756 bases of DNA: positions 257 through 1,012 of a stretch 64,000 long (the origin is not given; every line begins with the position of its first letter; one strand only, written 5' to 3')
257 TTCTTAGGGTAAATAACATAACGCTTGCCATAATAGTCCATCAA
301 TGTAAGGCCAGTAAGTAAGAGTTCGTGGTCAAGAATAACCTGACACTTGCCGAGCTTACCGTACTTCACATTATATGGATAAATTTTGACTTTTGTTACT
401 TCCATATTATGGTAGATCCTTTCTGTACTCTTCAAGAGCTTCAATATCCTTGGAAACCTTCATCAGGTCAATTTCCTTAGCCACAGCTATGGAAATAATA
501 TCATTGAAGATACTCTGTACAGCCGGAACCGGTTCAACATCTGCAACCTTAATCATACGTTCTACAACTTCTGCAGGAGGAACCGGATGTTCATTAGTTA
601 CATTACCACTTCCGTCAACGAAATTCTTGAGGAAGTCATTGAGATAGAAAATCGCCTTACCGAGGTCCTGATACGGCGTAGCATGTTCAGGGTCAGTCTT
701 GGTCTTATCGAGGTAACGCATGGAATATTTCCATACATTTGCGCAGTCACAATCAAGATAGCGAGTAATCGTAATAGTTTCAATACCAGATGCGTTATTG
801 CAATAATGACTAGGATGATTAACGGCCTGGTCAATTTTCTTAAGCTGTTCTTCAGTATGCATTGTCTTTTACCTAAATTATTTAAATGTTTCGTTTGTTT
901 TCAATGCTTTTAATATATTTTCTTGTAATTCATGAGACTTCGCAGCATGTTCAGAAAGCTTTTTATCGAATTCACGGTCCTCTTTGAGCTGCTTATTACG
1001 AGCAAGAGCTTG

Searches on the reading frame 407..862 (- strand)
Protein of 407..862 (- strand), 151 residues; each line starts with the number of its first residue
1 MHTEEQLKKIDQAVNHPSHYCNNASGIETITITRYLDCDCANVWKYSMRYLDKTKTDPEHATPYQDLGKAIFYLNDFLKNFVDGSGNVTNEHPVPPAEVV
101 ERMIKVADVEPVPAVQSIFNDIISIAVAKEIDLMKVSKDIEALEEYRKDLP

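Call 52: search_protein_families(library=pfam, alignment_id=A3, max_evalue=0.0001)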
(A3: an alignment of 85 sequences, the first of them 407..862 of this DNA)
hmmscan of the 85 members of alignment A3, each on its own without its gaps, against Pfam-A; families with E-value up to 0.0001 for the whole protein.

A. member 1, window:407-862:- (151 aa): 1 family
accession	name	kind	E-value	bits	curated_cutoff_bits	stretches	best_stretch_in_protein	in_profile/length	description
PF11753.13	DUF3310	-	1.5e-06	28.6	24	1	14-75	1-60/60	Protein of unknwon function (DUF3310)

B. families by the number of members that match (of 85 scanned): 31 families (the first 25 are shown)
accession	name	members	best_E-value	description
PF00166.26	Cpn10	2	2.9e-17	Chaperonin 10 Kd subunit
PF00186.24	DHFR_1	1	5.2e-49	Dihydrofolate reductase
PF01653.23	DNA_ligase_aden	1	5.2e-34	NAD-dependent DNA ligase adenylation domain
PF01743.26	PolyA_pol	1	1.7e-29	Poly A polymerase head domain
PF04011.17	LemA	1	8.8e-28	LemA family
PF07690.21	MFS_1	1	4.2e-26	Major Facilitator Superfamily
PF01145.31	Band_7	1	6.7e-22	SPFH domain / Band 7 family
PF03120.22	DNA_ligase_OB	1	1.3e-20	NAD-dependent DNA ligase OB-fold domain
PF00383.29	dCMP_cyt_deam_1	1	3.1e-18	Cytidine and deoxycytidylate deaminase zinc-binding region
PF09511.15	RNA_lig_T4_1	1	6e-17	RNA ligase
PF02739.22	5_3_exonuc_N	1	3e-16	5'-3' exonuclease, N-terminal resolvase-like domain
PF05193.26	Peptidase_M16_C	1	4.8e-15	Peptidase M16 inactive domain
PF00149.33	Metallophos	1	3.7e-14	Calcineurin-like phosphoesterase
PF14437.12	MafB19-deam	1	1.8e-13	MafB19-like deaminase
PF01467.32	CTP_transf_like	1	3.2e-12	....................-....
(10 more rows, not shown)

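Call 53: search_protein_families(library=padloc, alignment_id=A3, max_evalue=0.0001)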
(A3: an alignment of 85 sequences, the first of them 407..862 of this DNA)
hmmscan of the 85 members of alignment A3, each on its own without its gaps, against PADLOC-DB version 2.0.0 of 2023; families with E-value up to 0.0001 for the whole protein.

A. member 1, window:407-862:- (151 aa): 0 families

B. families by the number of members that match (of 85 scanned): 10 families
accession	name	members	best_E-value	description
PDLC02373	dCTPase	1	7.3e-15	-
PDLC01900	CARF4--CARF_PDDEXK_AAA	1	1.2e-10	-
PDLC04908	PDC-S10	1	2.2e-09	-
PDLC03335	MTase_II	1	1.6e-08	Type II methyltransferase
PDLC04134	mad2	1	2.5e-08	mads_2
PDLC03022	MTase_I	1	2.9e-06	Type I methyltransferase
PDLC03267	MTase_II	1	6.4e-06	Type II methyltransferase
PDLC03282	MTase_II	1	2.5e-05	Type II methyltransferase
PDLC03356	MTase_II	1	2.8e-05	Type II methyltransferase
PDLC05079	PDC-S73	1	3.9e-05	-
